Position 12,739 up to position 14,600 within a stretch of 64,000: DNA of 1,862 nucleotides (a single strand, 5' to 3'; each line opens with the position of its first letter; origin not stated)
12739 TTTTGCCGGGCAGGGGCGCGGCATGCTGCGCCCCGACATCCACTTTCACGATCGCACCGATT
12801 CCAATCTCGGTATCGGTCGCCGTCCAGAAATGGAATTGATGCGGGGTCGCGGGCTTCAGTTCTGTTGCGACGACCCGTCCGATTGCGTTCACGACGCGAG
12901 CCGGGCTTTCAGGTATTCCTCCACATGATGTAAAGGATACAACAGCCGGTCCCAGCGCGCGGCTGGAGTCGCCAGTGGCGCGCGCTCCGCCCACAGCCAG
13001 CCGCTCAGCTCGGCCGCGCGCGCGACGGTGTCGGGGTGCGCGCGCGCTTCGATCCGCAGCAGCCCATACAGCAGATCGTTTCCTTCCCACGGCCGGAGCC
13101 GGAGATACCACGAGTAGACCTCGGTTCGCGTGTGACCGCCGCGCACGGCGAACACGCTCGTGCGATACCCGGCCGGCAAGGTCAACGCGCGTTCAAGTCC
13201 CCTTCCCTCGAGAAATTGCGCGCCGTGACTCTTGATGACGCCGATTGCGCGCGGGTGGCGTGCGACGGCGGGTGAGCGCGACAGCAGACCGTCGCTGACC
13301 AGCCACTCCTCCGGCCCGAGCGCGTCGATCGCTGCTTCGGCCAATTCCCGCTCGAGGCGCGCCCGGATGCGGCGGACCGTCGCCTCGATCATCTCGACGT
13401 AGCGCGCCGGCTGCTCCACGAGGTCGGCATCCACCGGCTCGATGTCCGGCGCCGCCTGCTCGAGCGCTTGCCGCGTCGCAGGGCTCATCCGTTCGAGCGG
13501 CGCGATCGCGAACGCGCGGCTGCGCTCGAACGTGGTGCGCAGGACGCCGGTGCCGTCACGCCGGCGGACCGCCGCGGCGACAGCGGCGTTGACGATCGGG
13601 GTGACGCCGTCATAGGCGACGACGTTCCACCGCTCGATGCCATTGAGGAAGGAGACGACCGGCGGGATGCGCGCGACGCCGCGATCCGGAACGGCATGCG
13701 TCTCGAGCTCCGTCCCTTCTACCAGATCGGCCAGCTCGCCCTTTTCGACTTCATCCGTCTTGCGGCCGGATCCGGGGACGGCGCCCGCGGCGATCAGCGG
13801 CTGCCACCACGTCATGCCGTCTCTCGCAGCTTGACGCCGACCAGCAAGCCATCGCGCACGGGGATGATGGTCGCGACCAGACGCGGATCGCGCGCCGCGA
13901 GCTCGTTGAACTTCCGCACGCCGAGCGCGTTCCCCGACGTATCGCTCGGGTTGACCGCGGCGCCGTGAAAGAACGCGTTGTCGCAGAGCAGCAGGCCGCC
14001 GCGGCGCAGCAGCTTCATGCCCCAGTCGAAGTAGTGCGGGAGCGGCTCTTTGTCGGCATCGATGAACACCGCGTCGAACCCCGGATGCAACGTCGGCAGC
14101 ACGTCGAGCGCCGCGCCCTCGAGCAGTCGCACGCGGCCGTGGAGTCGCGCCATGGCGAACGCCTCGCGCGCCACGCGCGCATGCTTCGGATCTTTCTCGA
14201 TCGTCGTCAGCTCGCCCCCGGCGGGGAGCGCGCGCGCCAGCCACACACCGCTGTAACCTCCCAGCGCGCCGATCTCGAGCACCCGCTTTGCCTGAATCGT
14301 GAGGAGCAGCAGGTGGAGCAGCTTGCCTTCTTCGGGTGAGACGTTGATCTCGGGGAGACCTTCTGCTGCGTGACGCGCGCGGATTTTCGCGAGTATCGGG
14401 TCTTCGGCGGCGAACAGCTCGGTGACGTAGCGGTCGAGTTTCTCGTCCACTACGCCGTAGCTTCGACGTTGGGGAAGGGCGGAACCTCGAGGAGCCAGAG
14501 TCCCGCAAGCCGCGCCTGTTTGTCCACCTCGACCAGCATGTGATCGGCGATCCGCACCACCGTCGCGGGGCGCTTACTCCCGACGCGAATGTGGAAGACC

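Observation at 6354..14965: Archaeal-style HerA-NurA-Mre11-Rad50 module as one seven-gene translationally coupled bacterial operon with three extra genes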

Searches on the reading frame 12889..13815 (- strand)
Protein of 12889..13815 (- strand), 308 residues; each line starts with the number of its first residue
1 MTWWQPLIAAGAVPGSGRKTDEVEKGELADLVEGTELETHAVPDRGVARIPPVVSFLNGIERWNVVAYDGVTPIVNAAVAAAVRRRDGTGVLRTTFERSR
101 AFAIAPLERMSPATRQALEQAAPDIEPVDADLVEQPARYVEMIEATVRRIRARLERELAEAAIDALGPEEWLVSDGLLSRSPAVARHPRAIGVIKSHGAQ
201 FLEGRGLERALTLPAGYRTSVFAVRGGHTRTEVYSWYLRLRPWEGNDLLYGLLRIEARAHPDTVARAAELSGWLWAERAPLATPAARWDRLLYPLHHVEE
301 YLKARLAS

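Call 4: search_protein_families(library=pfam, proteins=[window:12889-13815:-], max_evalue=0.01)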
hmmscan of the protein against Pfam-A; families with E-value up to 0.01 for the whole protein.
window:12889-13815:- (308 aa): 0 families

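Call 5: search_protein_families(library=ncbifam, proteins=[window:12889-13815:-], max_evalue=0.01)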
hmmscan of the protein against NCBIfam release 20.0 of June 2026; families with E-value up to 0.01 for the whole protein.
window:12889-13815:- (308 aa): 0 families

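Call 6: search_protein_families(library=pfam, proteins=[window:12889-13815:-], max_evalue=10)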
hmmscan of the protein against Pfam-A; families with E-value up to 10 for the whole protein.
window:12889-13815:- (308 aa): 0 families

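Call 7: search_protein_families(library=padloc, proteins=[window:12889-13815:-], max_evalue=0.1)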
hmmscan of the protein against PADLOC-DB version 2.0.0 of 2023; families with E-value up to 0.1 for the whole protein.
window:12889-13815:- (308 aa): 0 families

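Call 9: search_solved_structures(query=window:12889-13815:-, max_evalue=10)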
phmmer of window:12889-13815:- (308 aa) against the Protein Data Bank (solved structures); distinct sequences matched with E-value up to 10: 0.

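Call 11: find_homologous_proteins(query=window:12889-13815:-)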
Query window:12889-13815:- (308 aa): 838 proteins with E <= 0.001 among 8000 candidates; the best 120 are listed.
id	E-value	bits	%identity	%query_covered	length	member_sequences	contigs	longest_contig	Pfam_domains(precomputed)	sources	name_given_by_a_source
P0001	1.1e-197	674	100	100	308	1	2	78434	-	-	-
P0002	1.7e-163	561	84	100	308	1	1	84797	-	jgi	jgi:hypothetical protein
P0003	8.7e-163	559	85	99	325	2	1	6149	-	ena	-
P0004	5.1e-157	540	79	99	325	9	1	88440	-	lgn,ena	-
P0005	9.2e-157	539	81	99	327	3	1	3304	-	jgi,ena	-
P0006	1.4e-155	535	81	99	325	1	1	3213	-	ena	-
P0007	4.7e-154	530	80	99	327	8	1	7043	-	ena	-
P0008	3.1e-153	528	80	99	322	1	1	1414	-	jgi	-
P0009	4.8e-153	527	80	99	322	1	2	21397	-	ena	-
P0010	1.2e-152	526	80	99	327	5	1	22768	-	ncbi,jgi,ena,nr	ncbi:MAG: hypothetical protein AUG85_05815 [Gemmatimonadetes bacterium 13_1_20CM_4_66_11]|nr:MAG: hy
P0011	3.0e-152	525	80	99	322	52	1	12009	-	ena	-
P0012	3.1e-152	524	79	99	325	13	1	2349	-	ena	-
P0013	3.8e-152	524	80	99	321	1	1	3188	-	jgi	jgi:hypothetical protein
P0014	4.5e-152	524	80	99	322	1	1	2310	-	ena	-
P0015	7.4e-152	523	79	99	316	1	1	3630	-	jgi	jgi:hypothetical protein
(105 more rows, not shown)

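Call 15: search_solved_structures(query=A1, max_evalue=10)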
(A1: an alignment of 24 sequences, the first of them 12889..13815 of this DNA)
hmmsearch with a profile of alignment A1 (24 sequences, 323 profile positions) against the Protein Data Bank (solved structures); distinct sequences matched with E-value up to 10: 0.

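Call 16: find_encoding_contigs(protein=window:12889-13815:-, flank=10000, max_places=3)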
Protein window:12889-13815:- (308 aa): 3 contigs read that carry it; 3 places shown.
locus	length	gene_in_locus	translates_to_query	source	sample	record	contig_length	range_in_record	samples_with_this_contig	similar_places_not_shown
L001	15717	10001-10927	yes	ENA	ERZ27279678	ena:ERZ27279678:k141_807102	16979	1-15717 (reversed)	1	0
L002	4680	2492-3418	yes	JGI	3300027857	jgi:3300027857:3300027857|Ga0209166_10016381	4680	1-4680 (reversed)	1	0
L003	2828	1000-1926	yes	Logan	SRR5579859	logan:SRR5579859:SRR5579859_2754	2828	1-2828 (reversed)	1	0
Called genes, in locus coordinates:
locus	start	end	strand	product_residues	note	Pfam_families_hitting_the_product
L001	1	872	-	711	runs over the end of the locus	?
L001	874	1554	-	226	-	PF00753:Lactamase_B, PF13483:Lactamase_B_3, PF12706:Lactamase_B_2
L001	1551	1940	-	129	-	PF01597:GCV_H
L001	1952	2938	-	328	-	PF01121:CoaE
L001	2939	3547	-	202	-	PF00265:TK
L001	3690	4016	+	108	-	PF00216:Bac_DNA_binding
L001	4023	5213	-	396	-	PF03880:DbpA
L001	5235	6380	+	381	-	PF03576:Peptidase_S58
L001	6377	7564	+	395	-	PF00155:Aminotran_1_2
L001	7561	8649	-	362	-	PF01321:Creatinase_N, PF00557:Peptidase_M24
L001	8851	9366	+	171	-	-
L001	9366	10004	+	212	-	PF01596:Methyltransf_3, PF13578:Methyltransf_24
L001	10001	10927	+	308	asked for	-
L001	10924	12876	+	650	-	-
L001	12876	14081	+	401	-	PF00149:Metallophos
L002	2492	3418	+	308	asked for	-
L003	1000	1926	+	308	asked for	-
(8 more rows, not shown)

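Call 23: predict_structure(alignment_id=A1)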
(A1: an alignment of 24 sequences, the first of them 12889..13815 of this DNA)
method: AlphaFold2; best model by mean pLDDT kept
length: 308 residues; sequences in the alignment: 24
mean_pLDDT: 71.7   pTM: 0.74
mean pLDDT of the five models: 71.7, 65.4, 63.7, 58.2, 49.4
residues with pLDDT >= 90: 91; 70-90: 97; 50-70: 43; < 50: 77
segments of 3 or more residues with pLDDT < 50: 1-37, 198-205, 215-221, 223-230, 243-250, 281-289
pLDDT, mean of each block of 10 residues (from residue 1): 39 29 28 44 72 93 82 88 94 95 91 90 90 85 92 95 94 86 87 64 51 50 43 66 44 69 78 74 45 81 87
secondary structure, 60 per line:
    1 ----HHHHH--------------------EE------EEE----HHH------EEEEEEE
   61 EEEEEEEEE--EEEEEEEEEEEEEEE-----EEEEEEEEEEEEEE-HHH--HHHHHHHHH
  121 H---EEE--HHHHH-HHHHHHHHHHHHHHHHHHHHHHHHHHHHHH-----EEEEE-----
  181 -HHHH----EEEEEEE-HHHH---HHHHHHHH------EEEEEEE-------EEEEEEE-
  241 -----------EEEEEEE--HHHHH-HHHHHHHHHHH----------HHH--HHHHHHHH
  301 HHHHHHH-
elements in order: H5-9 E38-40 E54-69 E72-86 E92-105 H112-121 E125-127 H130-134 H136-165 E171-175 H182-185 E190-196 H198-201 H205-212 E219-225 E233-239 E252-258 H261-265 H267-277 H293-307

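Call 26: search_protein_representatives(protein=window:12889-13815:-)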
Query: 308 residues. Proteins with E-value up to 0.001 (for the whole library): 484; up to 1e-10: 275; up to 1e-30: 55. The best 150 are listed.
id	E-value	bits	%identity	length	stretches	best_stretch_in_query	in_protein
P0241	3.9e-85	302.4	87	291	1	146-306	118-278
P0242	4.2e-84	299.0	53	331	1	2-306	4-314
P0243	2.8e-82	293.1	62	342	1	1-237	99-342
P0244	9.1e-72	258.5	68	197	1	1-200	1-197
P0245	3.9e-60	220.3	62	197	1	132-305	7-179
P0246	6.3e-58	213.1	43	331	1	8-306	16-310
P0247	7.3e-57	209.6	61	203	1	1-197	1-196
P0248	5.5e-47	177.2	64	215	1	138-283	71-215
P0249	3.9e-46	174.4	39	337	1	29-304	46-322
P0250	1.0e-45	173.0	42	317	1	38-306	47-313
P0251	1.5e-44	169.2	40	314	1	29-304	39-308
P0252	5.1e-44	167.4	67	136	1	13-153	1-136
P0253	5.5e-44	167.3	78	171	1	102-214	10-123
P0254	1.8e-43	165.6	54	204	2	206-289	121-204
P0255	2.2e-43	165.4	40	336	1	28-304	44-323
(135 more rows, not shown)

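Call 28: fold_search(model_id=the predicted structure, library=pdb)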
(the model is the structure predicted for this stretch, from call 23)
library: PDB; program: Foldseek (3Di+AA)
matches with E <= 10: 706; with E <= 0.001: 3
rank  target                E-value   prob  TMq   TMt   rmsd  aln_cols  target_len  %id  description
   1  7f6d_G                9.4e-12  1.00  0.53  0.50   7.0       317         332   20  Reconstruction of the HerA-NurA complex from Deinococcus radiodurans (released 2022-06-29)
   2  1zup_A                4.3e-10  1.00  0.50  0.52   8.8       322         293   14  CRYSTAL STRUCTURE OF A PUTATIVE NUCLEASE WITH A RIBONUCLEASE H-LIKE MOTIF FOLD (TM1739) FROM THERMOTOGA MARITIMA AT 2. (released 2005-06-21)
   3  1zup_B                1.0e-08  1.00  0.53  0.57   9.5       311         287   17  CRYSTAL STRUCTURE OF A PUTATIVE NUCLEASE WITH A RIBONUCLEASE H-LIKE MOTIF FOLD (TM1739) FROM THERMOTOGA MARITIMA AT 2. (released 2005-06-21)
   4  4w5o_A                1.5e-03  0.87  0.27  0.13  10.8       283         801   13  The Crystal Structure of Human Argonaute2 Bound to a Guide and Target RNA Containing Seed Pairing from 2-9 (released 2014-11-12)
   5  4z4e_A                2.1e-03  0.84  0.27  0.13  10.8       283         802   13  Human Argonaute2 Bound to t1-U Target RNA (released 2015-09-23)
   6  4w5t_A                3.4e-03  0.82  0.27  0.13  10.7       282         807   13  The Crystal Structure of Human Argonaute2 Bound to a Guide and Target RNA Containing Seed Pairing from 2-7 (released 2014-11-12)
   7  4z4d_A                3.4e-03  0.77  0.27  0.13  10.7       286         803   13  Human Argonaute2 Bound to t1-G Target RNA (released 2015-09-23)
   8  9q3g_A                4.3e-03  0.63  0.25  0.13  10.0       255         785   10  Cryo-EM structure of human AGO1 in complex with guide RNA (released 2025-10-29)
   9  4z4h_A                4.8e-03  0.75  0.27  0.13  10.7       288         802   13  Human Argonaute2 A481T Mutant Bound to t1-A Target RNA (released 2015-09-23)
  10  7swf_A                5.1e-03  0.54  0.27  0.14  11.1       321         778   10  Cryo-EM structure of Arabidopsis Ago10-guide-target RNA complex in a central duplex conformation (released 2022-08-03)
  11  9dhx_A                5.4e-03  0.80  0.28  0.15  10.4       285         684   13  human Argonaute2 R315V/H316A - miR-122 in complex with a fully complementary target (released 2026-03-04)
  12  4kxt_A                5.4e-03  0.72  0.28  0.14  13.7       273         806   13  Structure of human ARGONAUTE1 in complex with guide RNA (released 2013-07-31)
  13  4z4i_A                6.1e-03  0.63  0.26  0.13  10.8       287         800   14  Human Argonaute2 A481T Mutant Bound to t1-G Target RNA (released 2015-09-23)
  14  8d6j_A                6.9e-03  0.57  0.25  0.12  10.9       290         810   12  Human Ago2 bound to miR122(21nt) with PIWI loop swapped to AtAgo10 sequence (released 2023-05-03)
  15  4z4g_A                8.7e-03  0.63  0.27  0.13  10.7       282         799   13  Human Argonaute2 Bound to t1-Inosine Target RNA (released 2015-09-23)
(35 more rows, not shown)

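Call 29: search_solved_structures(query=A2, max_evalue=10, show_alignments=1)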
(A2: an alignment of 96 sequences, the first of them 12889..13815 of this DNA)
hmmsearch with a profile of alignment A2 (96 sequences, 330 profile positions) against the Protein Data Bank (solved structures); distinct sequences matched with E-value up to 10: 4.
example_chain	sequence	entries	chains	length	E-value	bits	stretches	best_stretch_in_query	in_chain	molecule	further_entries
1zup_A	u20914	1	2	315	3e-09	39.9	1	34-276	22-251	hypothetical protein TM1739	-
7f6d_H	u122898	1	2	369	3.4e-09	39.7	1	182-291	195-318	NurA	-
1hqi_A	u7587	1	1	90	0.043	16.3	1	143-196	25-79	PHENOL HYDROXYLASE P2 PROTEIN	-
2inn_L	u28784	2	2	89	0.3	13.6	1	142-188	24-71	Phenol hydroxylase component phM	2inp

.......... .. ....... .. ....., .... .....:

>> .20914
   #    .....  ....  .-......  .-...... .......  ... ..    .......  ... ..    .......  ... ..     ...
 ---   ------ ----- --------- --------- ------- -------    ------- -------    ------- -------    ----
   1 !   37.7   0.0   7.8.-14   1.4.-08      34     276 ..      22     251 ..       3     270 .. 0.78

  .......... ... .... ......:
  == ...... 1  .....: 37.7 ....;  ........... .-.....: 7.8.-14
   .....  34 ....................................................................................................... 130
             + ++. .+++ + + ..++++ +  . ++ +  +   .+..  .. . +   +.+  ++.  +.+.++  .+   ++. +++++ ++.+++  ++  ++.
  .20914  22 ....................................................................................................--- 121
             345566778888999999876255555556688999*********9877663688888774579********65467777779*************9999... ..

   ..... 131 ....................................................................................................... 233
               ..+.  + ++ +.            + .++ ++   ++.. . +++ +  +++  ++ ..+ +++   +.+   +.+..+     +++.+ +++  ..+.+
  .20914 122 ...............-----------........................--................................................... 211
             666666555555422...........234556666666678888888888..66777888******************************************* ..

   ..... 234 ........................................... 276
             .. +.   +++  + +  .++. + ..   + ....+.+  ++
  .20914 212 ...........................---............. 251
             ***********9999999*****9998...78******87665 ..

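Call 30: search_protein_families(library=pfam, alignment_id=A2, max_evalue=0.01)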
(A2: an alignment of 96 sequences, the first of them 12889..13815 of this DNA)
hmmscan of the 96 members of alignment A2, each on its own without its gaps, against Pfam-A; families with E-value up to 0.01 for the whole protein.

A. member 1, window:12889-13815:- (308 aa): 0 families

B. families by the number of members that match (of 96 scanned): 1 family
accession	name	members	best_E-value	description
PF09376.16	NurA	16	1.5e-05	NurA domain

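Call 43: find_homologous_proteins(query=A2, max_evalue=1e-10)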
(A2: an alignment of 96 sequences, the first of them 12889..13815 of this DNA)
Query A2 (96 sequences) (308 aa, profile of the alignment): 843 proteins with E <= 1e-10 among 8000 candidates; the best 120 are listed.
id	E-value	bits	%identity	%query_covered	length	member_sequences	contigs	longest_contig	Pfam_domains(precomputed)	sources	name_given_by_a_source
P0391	1.3e-105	371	34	90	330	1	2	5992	-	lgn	-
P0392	8.1e-105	369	38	90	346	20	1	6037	-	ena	-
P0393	1.0e-104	369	41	90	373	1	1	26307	-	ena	-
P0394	2.5e-104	367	36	91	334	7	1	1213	-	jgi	-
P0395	1.1e-103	365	37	90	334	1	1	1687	-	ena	-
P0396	1.7e-103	365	35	90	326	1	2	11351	-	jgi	-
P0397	2.2e-103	364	36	81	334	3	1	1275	-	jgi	-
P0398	2.2e-103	364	35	90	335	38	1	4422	-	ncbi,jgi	-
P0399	3.1e-103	364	34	97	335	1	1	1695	-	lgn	-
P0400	6.2e-103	363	36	90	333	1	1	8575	-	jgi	jgi:hypothetical protein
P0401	6.2e-103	363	34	96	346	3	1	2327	-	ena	-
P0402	1.2e-102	362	37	82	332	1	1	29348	-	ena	-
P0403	2.4e-102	361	37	90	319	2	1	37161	-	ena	-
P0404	4.4e-102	360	38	90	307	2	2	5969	-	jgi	jgi:hypothetical protein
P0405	1.6e-101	358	37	90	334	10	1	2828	-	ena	-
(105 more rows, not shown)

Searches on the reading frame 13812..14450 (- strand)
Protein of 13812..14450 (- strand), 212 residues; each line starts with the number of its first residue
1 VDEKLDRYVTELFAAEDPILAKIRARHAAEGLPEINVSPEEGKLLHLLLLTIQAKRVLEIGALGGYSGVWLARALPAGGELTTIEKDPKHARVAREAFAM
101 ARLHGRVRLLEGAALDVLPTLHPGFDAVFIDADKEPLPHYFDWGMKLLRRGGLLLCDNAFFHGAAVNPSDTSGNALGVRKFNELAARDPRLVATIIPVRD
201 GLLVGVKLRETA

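Call 4: search_protein_families(library=pfam, proteins=[window:13812-14450:-], max_evalue=0.01)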
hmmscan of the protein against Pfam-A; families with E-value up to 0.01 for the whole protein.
window:13812-14450:- (212 aa): 4 families
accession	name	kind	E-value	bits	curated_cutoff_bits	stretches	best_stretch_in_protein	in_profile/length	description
PF01596.23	Methyltransf_3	-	4.8e-43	147.3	22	1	14-205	5-201/204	O-methyltransferase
PF13578.12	Methyltransf_24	-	6.1e-15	56.4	26.3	1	58-158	1-104/105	Methyltransferase domain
PF13649.12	Methyltransf_25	-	0.00016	22.7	27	1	57-150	1-95/97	Methyltransferase domain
PF01135.25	PCMT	-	0.0034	17.6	20.3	1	45-154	66-169/210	Protein-L-isoaspartate(D-aspartate) O-methyltransferase (PCMT)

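Call 5: search_protein_families(library=ncbifam, proteins=[window:13812-14450:-], max_evalue=0.01)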
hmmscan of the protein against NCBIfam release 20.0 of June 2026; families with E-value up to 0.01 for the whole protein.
window:13812-14450:- (212 aa): 10 families
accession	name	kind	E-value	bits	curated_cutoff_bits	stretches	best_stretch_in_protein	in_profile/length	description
TIGR02469.1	CbiT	equivalog_domain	3.7e-08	33.7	78.3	1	43-155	8-119/124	precorrin-6Y C5,15-methyltransferase (decarboxylating) subunit CbiT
NF001556.0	PRK00377.1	equivalog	7.9e-08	32.3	238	1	47-159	33-146/198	cobalt-precorrin-6Y C(15)-methyltransferase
NF011486.0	PRK14896.1-1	equivalog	2.2e-06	27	450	1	52-118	48-112/284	16S ribosomal RNA methyltransferase A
NF006138.0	PRK08287.1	equivalog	2.1e-05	24.5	210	1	47-156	26-129/189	decarboxylating cobalt-precorrin-6B (C(15))-methyltransferase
NF003380.0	PRK04457.1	equivalog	3.4e-05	23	304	1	45-132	61-147/265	polyamine aminopropyltransferase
TIGR04188.1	methyltr_grsp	subfamily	0.00026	20.5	380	1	54-107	108-160/363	ATP-grasp peptide maturase system methyltransferase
TIGR04364.1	methyltran_FxLD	equivalog_domain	0.00054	19.1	320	1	55-139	84-165/394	methyltransferase, FxLD system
NF005640.0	PRK07402.1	equivalog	0.00071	19.2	219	1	29-134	18-122/200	precorrin-6Y C5,15-methyltransferase subunit CbiT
NF001453.0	PRK00312.1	equivalog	0.0017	18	188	1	44-155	72-174/217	protein-L-isoaspartate(D-aspartate) O-methyltransferase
NF043040.1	corrin_prot_MT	hypoth_equivalog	0.0019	17.7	180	1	53-128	41-114/216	corrinoid protein-associated methyltransferase CpaM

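Call 7: search_protein_families(library=padloc, proteins=[window:13812-14450:-], max_evalue=0.1)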
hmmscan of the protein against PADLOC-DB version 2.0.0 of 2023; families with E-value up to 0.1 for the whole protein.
window:13812-14450:- (212 aa): 1 family
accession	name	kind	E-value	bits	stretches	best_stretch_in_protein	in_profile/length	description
PDLC04134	mad2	-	5.8e-18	63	1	21-157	259-395/492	mads_2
